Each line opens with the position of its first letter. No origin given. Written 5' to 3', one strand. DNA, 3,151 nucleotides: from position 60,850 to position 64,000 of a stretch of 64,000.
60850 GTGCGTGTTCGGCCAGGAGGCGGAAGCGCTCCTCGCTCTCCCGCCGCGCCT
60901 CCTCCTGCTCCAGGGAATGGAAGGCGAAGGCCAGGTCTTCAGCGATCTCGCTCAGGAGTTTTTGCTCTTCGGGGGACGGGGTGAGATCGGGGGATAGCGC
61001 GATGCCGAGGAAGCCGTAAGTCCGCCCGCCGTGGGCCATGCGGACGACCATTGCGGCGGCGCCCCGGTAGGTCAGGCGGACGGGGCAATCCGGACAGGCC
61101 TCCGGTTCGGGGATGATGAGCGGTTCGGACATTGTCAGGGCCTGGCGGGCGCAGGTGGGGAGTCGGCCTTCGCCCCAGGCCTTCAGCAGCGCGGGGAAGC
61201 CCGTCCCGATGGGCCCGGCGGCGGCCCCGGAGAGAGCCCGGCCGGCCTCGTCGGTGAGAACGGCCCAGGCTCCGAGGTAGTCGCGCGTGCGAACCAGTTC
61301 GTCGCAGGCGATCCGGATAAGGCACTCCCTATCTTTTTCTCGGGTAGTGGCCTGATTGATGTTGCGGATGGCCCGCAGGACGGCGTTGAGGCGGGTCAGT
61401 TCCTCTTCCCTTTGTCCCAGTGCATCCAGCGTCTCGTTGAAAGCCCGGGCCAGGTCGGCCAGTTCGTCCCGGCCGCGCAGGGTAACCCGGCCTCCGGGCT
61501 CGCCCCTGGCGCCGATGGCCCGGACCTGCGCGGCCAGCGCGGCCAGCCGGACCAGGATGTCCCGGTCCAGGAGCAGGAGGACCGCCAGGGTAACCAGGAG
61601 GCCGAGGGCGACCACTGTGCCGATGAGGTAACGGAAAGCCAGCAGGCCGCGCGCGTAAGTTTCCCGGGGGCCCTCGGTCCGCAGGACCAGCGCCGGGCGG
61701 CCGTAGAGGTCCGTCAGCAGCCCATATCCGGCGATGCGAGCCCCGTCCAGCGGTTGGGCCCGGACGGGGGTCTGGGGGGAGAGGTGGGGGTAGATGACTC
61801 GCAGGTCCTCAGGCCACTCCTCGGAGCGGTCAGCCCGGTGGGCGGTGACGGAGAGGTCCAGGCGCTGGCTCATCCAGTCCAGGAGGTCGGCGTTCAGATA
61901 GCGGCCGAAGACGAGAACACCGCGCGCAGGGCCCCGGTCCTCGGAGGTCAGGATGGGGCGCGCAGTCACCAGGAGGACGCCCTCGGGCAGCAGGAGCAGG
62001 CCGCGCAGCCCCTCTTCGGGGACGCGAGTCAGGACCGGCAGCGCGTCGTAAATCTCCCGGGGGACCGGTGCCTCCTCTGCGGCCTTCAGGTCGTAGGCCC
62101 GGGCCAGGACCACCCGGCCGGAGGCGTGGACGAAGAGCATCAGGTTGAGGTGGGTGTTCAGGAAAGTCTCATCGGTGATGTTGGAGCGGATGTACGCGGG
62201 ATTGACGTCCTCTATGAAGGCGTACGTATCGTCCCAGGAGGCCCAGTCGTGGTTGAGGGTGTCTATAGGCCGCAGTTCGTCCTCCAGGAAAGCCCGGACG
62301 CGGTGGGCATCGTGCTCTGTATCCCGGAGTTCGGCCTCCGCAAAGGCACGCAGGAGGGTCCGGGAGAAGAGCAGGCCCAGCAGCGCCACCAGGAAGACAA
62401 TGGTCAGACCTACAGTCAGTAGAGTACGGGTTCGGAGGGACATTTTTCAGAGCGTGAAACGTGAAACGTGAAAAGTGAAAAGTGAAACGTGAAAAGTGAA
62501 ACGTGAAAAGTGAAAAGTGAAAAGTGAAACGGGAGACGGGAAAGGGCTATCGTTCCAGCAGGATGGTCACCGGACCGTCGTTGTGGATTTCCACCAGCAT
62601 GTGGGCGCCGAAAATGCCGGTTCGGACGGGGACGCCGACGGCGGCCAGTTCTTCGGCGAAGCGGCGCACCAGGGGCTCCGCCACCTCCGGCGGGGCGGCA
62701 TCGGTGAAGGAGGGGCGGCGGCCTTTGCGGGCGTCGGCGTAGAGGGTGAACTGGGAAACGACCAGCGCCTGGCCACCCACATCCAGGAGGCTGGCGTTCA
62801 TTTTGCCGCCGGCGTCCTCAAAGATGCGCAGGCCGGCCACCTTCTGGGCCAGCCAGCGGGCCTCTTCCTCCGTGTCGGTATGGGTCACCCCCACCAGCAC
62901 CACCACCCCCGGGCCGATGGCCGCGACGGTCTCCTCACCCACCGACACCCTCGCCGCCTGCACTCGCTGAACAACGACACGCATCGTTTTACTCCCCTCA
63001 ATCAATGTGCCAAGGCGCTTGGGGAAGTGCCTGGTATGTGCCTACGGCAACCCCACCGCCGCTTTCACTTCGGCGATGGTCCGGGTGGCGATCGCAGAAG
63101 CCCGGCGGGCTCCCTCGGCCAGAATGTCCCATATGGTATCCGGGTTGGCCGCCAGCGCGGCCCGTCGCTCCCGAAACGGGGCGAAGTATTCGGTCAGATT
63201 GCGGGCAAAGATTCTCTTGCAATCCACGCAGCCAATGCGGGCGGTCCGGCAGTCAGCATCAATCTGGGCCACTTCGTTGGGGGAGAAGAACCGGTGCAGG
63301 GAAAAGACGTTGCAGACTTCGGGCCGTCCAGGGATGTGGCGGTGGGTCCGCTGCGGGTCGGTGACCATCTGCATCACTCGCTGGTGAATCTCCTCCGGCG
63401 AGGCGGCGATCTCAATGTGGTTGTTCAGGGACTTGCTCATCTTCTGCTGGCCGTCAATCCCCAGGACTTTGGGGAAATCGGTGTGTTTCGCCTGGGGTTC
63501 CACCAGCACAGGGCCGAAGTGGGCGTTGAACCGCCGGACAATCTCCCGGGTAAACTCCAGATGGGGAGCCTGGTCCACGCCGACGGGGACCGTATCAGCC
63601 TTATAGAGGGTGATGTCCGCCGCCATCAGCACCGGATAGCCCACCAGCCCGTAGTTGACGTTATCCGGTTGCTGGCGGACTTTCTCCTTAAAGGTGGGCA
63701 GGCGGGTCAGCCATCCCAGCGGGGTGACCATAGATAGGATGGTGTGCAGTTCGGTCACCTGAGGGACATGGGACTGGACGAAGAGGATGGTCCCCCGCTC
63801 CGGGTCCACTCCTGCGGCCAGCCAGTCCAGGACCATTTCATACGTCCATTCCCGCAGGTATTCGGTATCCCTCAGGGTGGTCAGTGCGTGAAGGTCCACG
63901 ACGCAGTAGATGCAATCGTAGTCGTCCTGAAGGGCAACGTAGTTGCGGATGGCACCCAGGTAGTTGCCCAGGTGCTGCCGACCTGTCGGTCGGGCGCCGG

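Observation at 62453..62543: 13-unit tandem heptanucleotide repeat (NGTGAAA) forming the entire spacer between dtd and the giant kinase start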

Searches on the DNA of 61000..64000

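Call 9: search_rna_families(source=window, start=61000, end=64000, threshold=evalue, max_evalue=10)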
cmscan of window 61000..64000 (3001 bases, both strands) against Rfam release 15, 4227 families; matches with E-value up to 10: 8.
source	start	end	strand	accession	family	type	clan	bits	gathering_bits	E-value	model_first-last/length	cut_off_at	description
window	62642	62718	+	RF03584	mir-2290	Gene; miRNA;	-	24.1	50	0.51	1-80/80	no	mir-2290 microRNA precursor family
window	63037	63123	+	RF02803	PyrR205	Gene; snRNA; snoRNA; HACA-box;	-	20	35.6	0.41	1-61/61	no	Pyrobaculum sRNA 205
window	63671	63720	-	RF00188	SNORD103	Gene; snRNA; snoRNA; CD-box;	-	17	45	6.7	1-83/83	no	Small nucleolar RNA SNORD103/SNORD85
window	62310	62377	-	RF03911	mir-1910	Gene; miRNA;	-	16.4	70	7.2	1-80/80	no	mir-1910 microRNA precursor family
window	61263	61430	-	RF04320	RsmV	Gene; sRNA;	CL00106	13.5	100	0.83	1-196/196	no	RsmV RNA family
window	61109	61132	+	RF01136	sR28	Gene; snRNA; snoRNA; CD-box;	-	13.5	39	2.7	1-55/55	no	Small nucleolar RNA sR28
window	62069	62128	+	RF01752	psaA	Cis-reg;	-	13.3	50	5.7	21-154/197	no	psaA RNA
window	61133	61192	-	RF01151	snoU82P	Gene; snRNA; snoRNA; CD-box;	-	12.8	42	5.4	1-55/55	no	Small nucleolar RNA U82P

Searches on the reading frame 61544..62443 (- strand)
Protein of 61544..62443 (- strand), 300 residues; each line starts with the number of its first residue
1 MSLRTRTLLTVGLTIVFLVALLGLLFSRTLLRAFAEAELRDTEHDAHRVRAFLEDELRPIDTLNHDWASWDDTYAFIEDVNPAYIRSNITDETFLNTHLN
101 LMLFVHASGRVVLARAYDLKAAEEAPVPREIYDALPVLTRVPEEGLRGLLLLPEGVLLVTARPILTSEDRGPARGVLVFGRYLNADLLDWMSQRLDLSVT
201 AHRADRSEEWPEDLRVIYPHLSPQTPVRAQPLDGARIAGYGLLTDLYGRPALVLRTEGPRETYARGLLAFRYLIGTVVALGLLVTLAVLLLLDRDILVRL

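Call 17: find_homologous_proteins(query=window:61544-62443:-)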
Query window:61544-62443:- (300 aa): 23 proteins with E <= 0.001 among 8000 candidates.
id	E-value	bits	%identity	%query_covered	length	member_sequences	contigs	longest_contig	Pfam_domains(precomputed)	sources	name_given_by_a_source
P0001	6.8e-154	530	83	99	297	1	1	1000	PF05228.20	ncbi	ncbi:MAG: CHASE4 domain-containing protein, partial [Anaerolineae bacterium]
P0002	3.3e-143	495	76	100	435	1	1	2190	PF00672.31,PF08447.19,PF05228.20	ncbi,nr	ncbi:MAG: PAS domain-containing protein, partial [Anaerolineae bacterium]|nr:PAS domain-containing p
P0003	7.5e-140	484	75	100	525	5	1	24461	PF00672.31,PF08447.19,PF05228.20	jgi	jgi:sensor domain CHASE-containing protein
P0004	1.3e-93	332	80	65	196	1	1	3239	PF05228.20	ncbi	ncbi:MAG: histidine kinase, partial [Thermoflexia bacterium]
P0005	3.0e-85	304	55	94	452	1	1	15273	PF00672.31,PF05228.20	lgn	-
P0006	2.6e-79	285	77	58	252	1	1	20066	PF05228.20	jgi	jgi:hypothetical protein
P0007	3.5e-57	212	39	100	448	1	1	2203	PF00672.31,PF05228.20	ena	-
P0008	5.1e-57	212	41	91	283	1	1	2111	PF05228.20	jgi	jgi:Predicted periplasmic ligand-binding sensor domain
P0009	3.3e-54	202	38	100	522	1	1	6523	PF01740.27,PF05228.20,PF13466.13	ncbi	-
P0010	1.4e-50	191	39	100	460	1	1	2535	PF05228.20,PF00990.27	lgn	-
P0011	1.7e-50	190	36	99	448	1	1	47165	PF05228.20,PF00989.32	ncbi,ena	-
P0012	1.0e-49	188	37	93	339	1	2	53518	PF05228.20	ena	-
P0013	1.2e-49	187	34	100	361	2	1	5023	PF00672.31,PF05228.20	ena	-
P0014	2.1e-46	177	38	99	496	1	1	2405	PF22335.2,PF05228.20,PF00990.27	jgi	jgi:diguanylate cyclase (GGDEF)-like protein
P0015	1.4e-43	168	37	100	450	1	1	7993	PF00672.31,PF05228.20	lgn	-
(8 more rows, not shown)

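Call 18: find_encoding_contigs(protein=P0003, flank=4000, max_places=4)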
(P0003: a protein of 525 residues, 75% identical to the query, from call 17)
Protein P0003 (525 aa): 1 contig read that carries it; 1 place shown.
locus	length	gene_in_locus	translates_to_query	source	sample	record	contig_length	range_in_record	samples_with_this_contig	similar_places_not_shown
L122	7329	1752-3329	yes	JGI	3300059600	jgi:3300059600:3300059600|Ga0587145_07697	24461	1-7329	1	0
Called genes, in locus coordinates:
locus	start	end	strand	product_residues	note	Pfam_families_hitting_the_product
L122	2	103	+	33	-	?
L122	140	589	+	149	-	PF01909:NTP_transf_2, PF18765:Polbeta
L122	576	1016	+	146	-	PF01934:HepT-like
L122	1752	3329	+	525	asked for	PF05228:CHASE4, PF00672:HAMP (weak), PF08447:PAS_3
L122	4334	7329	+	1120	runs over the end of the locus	PF13185:GAF_2, PF01590:GAF, PF13185:GAF_2, PF13492:GAF_3, PF01590:GAF, PF13185:GAF_2, PF13492:GAF_3, PF01590:GAF, +10 more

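Call 19: find_encoding_contigs(protein=P0006, flank=4000, max_places=4)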
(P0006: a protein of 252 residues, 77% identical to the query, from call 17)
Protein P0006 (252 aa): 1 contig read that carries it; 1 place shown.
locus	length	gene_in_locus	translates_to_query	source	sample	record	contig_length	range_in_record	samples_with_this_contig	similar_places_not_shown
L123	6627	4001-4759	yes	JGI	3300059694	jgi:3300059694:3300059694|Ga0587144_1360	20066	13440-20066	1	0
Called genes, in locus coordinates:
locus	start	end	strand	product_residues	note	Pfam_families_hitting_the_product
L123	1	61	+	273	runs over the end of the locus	PF00149:Metallophos, PF12850:Metallophos_2 (weak)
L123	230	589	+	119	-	-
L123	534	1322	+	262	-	PF07889:DUF1664 (faint), PF10779:XhlA (faint)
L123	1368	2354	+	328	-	PF00579:tRNA-synt_1b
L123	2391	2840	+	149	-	PF01909:NTP_transf_2, PF18765:Polbeta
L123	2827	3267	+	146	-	PF01934:HepT-like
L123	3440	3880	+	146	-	PF02580:Tyr_Deacylase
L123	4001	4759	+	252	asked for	PF05228:CHASE4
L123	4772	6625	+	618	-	?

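Call 20: find_encoding_contigs(protein=P0004, flank=4000, max_places=4)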
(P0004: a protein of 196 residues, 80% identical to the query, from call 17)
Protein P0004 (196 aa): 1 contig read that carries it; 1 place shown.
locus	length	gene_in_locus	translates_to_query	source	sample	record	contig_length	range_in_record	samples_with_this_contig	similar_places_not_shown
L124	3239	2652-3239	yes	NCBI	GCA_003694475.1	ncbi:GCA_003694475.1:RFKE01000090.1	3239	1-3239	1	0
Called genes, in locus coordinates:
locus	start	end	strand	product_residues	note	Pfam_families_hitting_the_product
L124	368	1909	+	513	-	PF12895:ANAPC3 (weak), PF14559:TPR_19 (weak), PF13414:TPR_11 (weak), PF13432:TPR_16, PF07719:TPR_2 (weak), PF13414:TPR_11 (weak), PF13428:TPR_14 (weak), PF23914:TPR_CcmH_CycH, +14 more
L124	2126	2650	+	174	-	PF13482:RNase_H_2 (weak)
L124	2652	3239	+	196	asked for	PF05228:CHASE4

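Call 21: find_encoding_contigs(protein=P0002, flank=4000, max_places=4)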
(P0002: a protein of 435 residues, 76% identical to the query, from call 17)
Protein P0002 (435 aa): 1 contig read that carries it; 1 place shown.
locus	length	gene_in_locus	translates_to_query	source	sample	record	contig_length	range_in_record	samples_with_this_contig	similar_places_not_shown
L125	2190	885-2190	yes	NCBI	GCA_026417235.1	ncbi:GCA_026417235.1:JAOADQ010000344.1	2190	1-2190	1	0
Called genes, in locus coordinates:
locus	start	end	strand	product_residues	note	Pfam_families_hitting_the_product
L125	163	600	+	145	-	PF02580:Tyr_Deacylase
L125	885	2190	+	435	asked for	PF05228:CHASE4, PF00672:HAMP (weak), PF08447:PAS_3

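Call 52: find_encoding_contigs(protein=P0001, flank=3000, max_places=4)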
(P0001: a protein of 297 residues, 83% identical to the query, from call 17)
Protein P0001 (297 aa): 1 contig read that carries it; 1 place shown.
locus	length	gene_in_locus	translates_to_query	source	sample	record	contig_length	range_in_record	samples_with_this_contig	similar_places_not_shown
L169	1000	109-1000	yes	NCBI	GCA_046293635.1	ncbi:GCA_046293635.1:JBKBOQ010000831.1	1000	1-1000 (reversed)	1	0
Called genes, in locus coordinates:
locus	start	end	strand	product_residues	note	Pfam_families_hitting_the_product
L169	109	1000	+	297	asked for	PF05228:CHASE4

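Call 53: find_encoding_contigs(protein=P0005, flank=3000, max_places=4)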
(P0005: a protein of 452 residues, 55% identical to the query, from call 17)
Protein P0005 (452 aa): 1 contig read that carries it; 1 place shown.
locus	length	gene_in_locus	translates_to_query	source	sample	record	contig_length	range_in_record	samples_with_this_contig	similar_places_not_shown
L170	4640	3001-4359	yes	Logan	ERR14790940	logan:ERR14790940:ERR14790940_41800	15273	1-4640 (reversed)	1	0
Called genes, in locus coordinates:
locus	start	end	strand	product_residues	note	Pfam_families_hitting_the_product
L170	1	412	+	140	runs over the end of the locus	-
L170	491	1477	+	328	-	PF00579:tRNA-synt_1b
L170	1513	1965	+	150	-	PF02580:Tyr_Deacylase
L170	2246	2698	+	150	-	-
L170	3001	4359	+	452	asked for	PF05228:CHASE4, PF00672:HAMP (weak)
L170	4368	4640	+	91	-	?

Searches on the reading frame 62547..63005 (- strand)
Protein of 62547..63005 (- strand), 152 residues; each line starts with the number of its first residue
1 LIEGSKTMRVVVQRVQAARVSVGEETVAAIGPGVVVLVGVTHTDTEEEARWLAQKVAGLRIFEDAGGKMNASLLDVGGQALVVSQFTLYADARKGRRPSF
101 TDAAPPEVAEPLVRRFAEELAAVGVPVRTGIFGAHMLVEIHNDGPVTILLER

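Call 8: search_protein_families(library=pfam, proteins=[window:62547-63005:-])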
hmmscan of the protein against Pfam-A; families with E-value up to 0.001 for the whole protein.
window:62547-63005:- (152 aa): 1 family
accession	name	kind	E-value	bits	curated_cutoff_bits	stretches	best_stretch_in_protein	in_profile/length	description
PF02580.21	Tyr_Deacylase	-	1.2e-57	194.8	25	1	9-151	1-144/144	D-Tyr-tRNA(Tyr) deacylase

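Call 15: find_encoding_contigs(protein=window:62547-62984:-, flank=10000, max_places=10)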
Protein window:62547-62984:- (145 aa): 1 contig read that carries it; 1 place shown.
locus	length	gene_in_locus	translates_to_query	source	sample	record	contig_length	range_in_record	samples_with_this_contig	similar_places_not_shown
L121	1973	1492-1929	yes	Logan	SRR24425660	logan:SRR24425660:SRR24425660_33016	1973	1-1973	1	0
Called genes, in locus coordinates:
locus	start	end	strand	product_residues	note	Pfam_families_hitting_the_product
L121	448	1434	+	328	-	PF00579:tRNA-synt_1b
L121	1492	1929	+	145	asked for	PF02580:Tyr_Deacylase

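Call 67: list_cluster_members(proteins=[window:62547-62984:-])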
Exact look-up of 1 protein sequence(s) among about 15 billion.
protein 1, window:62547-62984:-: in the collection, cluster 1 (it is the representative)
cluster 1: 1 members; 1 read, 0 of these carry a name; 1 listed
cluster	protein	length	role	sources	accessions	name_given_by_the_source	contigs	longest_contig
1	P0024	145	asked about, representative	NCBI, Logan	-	-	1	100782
